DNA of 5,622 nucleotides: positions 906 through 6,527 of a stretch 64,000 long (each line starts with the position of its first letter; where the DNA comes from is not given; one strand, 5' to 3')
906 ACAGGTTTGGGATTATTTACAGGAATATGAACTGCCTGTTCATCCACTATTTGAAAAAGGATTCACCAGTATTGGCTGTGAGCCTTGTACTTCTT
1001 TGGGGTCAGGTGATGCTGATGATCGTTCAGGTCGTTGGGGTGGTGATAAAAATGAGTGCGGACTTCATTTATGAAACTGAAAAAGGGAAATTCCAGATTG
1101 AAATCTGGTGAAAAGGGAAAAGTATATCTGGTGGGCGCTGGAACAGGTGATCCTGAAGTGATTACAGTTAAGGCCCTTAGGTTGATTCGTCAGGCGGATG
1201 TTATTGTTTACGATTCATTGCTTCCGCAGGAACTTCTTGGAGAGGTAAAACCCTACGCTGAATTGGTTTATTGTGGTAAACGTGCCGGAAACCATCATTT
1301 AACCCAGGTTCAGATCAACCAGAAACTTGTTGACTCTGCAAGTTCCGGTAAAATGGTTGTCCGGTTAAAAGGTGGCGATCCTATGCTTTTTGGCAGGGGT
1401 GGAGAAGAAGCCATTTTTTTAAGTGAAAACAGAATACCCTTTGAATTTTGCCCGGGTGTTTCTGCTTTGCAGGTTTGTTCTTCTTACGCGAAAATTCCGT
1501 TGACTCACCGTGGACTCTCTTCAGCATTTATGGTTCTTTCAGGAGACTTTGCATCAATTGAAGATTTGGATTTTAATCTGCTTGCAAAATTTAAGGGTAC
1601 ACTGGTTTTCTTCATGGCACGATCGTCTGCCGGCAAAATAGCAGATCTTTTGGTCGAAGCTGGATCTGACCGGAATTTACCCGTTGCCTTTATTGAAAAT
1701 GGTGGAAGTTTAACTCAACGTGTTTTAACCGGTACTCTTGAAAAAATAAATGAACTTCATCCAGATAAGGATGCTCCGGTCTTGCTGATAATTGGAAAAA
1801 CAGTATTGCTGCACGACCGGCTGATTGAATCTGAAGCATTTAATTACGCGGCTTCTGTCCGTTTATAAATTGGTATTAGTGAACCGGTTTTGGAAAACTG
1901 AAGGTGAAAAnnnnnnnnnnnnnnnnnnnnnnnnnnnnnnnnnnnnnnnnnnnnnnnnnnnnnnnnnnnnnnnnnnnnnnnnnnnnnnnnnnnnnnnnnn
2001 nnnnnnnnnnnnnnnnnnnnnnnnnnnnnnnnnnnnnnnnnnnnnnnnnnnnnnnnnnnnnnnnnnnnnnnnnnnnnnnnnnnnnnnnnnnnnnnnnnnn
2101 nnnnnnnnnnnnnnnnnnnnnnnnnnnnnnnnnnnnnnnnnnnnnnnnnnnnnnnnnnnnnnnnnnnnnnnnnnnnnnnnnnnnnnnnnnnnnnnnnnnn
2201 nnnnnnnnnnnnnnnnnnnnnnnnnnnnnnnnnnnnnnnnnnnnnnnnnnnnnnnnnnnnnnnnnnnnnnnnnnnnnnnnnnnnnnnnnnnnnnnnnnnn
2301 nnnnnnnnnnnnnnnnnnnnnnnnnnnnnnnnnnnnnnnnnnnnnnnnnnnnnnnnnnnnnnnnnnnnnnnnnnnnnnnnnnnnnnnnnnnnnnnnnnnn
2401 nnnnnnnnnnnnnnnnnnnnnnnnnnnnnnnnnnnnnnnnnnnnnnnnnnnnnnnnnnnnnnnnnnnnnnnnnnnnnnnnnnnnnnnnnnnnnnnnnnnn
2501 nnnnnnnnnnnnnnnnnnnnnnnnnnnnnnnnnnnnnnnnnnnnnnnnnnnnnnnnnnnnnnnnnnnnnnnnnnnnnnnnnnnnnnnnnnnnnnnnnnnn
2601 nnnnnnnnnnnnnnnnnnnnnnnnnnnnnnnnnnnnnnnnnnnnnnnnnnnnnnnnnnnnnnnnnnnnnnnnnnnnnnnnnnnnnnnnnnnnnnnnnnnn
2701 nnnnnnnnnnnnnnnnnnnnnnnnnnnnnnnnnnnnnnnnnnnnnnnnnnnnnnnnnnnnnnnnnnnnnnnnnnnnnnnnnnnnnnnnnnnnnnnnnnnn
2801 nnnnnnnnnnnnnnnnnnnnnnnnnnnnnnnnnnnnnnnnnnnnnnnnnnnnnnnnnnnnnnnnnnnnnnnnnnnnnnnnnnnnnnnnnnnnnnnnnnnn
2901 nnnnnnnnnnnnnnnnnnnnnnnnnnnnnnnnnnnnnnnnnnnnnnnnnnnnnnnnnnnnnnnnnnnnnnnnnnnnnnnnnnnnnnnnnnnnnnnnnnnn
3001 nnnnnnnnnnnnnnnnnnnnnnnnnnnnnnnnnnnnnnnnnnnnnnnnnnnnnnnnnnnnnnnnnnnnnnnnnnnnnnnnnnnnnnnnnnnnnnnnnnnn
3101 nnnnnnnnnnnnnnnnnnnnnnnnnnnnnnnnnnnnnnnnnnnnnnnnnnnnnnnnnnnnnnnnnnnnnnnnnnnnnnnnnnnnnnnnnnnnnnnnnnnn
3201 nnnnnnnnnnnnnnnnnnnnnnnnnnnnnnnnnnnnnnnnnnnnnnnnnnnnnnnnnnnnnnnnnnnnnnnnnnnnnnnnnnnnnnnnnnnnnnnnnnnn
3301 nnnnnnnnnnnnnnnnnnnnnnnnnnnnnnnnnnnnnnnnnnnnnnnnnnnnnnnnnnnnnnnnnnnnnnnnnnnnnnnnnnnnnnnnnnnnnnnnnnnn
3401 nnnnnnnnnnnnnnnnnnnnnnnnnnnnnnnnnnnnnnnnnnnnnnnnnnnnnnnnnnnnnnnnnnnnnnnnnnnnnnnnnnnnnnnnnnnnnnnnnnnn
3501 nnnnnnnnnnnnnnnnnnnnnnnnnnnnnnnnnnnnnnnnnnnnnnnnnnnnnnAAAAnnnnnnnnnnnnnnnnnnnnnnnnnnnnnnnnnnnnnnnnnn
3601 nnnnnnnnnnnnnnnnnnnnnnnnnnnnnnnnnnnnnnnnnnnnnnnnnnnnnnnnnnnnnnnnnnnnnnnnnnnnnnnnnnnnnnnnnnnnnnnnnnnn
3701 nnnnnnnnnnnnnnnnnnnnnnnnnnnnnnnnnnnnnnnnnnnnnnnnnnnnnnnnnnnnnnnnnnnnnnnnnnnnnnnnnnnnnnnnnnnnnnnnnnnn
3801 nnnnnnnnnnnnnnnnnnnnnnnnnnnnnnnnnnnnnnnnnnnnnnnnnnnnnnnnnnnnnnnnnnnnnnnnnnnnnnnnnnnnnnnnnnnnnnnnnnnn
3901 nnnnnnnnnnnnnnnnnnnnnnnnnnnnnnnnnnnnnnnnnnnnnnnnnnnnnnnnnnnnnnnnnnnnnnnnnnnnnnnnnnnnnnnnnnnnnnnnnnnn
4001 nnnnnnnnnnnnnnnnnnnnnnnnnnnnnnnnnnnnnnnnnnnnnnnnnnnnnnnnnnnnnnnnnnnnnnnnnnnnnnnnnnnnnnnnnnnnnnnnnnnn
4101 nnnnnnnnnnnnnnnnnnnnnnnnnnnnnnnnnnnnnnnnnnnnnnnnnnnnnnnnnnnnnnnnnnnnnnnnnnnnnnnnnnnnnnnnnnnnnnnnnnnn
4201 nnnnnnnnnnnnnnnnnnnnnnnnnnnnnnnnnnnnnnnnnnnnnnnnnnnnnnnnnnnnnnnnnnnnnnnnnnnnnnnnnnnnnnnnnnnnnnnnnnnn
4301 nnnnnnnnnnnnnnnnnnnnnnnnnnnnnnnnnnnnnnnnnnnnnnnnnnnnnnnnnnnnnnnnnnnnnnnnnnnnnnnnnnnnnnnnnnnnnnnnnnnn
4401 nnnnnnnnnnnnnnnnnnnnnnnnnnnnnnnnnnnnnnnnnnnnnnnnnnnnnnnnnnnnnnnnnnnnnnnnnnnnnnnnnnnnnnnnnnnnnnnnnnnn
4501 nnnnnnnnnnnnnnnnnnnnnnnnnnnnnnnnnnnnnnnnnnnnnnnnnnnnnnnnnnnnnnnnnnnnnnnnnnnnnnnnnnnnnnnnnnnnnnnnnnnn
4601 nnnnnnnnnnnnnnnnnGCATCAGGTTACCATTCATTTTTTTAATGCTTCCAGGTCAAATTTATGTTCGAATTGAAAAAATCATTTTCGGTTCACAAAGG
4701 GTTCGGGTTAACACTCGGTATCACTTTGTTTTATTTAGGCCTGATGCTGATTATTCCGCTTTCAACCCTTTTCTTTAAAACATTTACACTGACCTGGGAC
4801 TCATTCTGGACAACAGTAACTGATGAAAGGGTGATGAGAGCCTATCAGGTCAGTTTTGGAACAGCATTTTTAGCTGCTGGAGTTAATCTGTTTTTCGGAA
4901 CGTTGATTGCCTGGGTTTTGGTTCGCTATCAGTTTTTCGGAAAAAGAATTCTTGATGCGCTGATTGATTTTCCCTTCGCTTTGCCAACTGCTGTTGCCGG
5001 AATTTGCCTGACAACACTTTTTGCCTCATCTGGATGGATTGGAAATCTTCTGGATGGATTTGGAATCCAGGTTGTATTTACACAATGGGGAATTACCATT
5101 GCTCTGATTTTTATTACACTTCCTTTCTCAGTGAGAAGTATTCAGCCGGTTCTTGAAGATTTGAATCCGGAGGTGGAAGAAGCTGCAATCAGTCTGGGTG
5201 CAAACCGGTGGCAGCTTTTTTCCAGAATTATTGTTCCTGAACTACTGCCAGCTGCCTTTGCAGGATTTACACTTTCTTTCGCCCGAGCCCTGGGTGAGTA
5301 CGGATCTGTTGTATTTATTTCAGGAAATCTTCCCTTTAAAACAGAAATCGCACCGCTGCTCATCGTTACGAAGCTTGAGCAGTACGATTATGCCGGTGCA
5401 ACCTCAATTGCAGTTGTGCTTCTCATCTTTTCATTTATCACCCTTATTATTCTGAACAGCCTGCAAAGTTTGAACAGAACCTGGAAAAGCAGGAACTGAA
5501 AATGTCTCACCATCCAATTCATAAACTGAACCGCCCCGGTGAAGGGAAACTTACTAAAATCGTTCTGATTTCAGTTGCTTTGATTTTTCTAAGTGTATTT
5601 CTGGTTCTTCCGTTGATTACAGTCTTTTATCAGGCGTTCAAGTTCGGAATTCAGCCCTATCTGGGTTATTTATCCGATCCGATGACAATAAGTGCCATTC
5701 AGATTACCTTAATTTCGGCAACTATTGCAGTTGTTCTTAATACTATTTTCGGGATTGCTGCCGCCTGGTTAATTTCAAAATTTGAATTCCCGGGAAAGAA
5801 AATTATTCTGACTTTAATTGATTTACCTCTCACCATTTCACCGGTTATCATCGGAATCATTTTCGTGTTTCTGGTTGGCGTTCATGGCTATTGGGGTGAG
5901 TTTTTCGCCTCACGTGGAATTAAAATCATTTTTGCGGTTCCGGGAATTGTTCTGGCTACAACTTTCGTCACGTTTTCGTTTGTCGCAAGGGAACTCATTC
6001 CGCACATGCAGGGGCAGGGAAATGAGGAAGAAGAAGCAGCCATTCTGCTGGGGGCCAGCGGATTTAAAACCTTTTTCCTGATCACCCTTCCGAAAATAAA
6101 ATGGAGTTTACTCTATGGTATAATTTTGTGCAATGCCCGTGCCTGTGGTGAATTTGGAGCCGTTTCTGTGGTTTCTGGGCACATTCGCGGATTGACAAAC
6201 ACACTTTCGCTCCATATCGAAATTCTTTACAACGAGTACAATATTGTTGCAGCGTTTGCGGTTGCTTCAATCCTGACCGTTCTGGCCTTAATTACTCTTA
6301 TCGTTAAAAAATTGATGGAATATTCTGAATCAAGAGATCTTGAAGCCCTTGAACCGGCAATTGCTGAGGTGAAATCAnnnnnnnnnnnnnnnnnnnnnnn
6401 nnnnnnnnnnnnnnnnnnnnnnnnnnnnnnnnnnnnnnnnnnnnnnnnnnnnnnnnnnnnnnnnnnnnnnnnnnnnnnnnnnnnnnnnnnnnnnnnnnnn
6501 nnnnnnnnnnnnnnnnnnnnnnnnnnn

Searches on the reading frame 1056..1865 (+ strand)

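Call 56: search_protein_families(library=pfam, proteins=[window:1056-1865:+], max_evalue=0.00001)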
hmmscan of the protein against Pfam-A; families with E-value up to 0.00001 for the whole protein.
window:1056-1865:+ (270 aa): 1 family
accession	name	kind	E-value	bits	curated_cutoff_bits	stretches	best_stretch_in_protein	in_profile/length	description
PF00590.25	TP_methylase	-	5.9e-47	160.8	27.8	1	22-231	1-211/212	Tetrapyrrole (Corrin/Porphyrin) Methylases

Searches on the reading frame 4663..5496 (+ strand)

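Call 56: search_protein_families(library=pfam, proteins=[window:4663-5496:+], max_evalue=0.00001)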
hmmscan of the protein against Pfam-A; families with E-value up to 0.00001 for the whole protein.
window:4663-5496:+ (278 aa): 1 family
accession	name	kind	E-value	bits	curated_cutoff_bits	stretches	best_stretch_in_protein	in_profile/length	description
PF00528.27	BPD_transp_1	-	6.2e-18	65.6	26.4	1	76-268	2-175/184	Binding-protein-dependent transport system inner membrane component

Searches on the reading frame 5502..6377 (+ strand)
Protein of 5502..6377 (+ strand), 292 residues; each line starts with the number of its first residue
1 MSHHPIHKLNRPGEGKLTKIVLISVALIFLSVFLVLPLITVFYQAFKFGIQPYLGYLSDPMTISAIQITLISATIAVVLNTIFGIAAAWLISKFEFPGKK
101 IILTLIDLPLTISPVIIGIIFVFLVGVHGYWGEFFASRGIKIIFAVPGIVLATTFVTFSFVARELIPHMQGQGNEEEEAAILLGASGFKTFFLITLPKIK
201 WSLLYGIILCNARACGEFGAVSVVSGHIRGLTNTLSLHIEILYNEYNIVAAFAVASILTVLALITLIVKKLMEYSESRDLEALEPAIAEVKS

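Call 56: search_protein_families(library=pfam, proteins=[window:5502-6377:+], max_evalue=0.00001)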
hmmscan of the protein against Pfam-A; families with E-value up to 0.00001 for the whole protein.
window:5502-6377:+ (292 aa): 1 family
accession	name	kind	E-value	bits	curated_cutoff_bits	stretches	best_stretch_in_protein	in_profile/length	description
PF00528.27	BPD_transp_1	-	3.7e-09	37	26.4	1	82-272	3-178/184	Binding-protein-dependent transport system inner membrane component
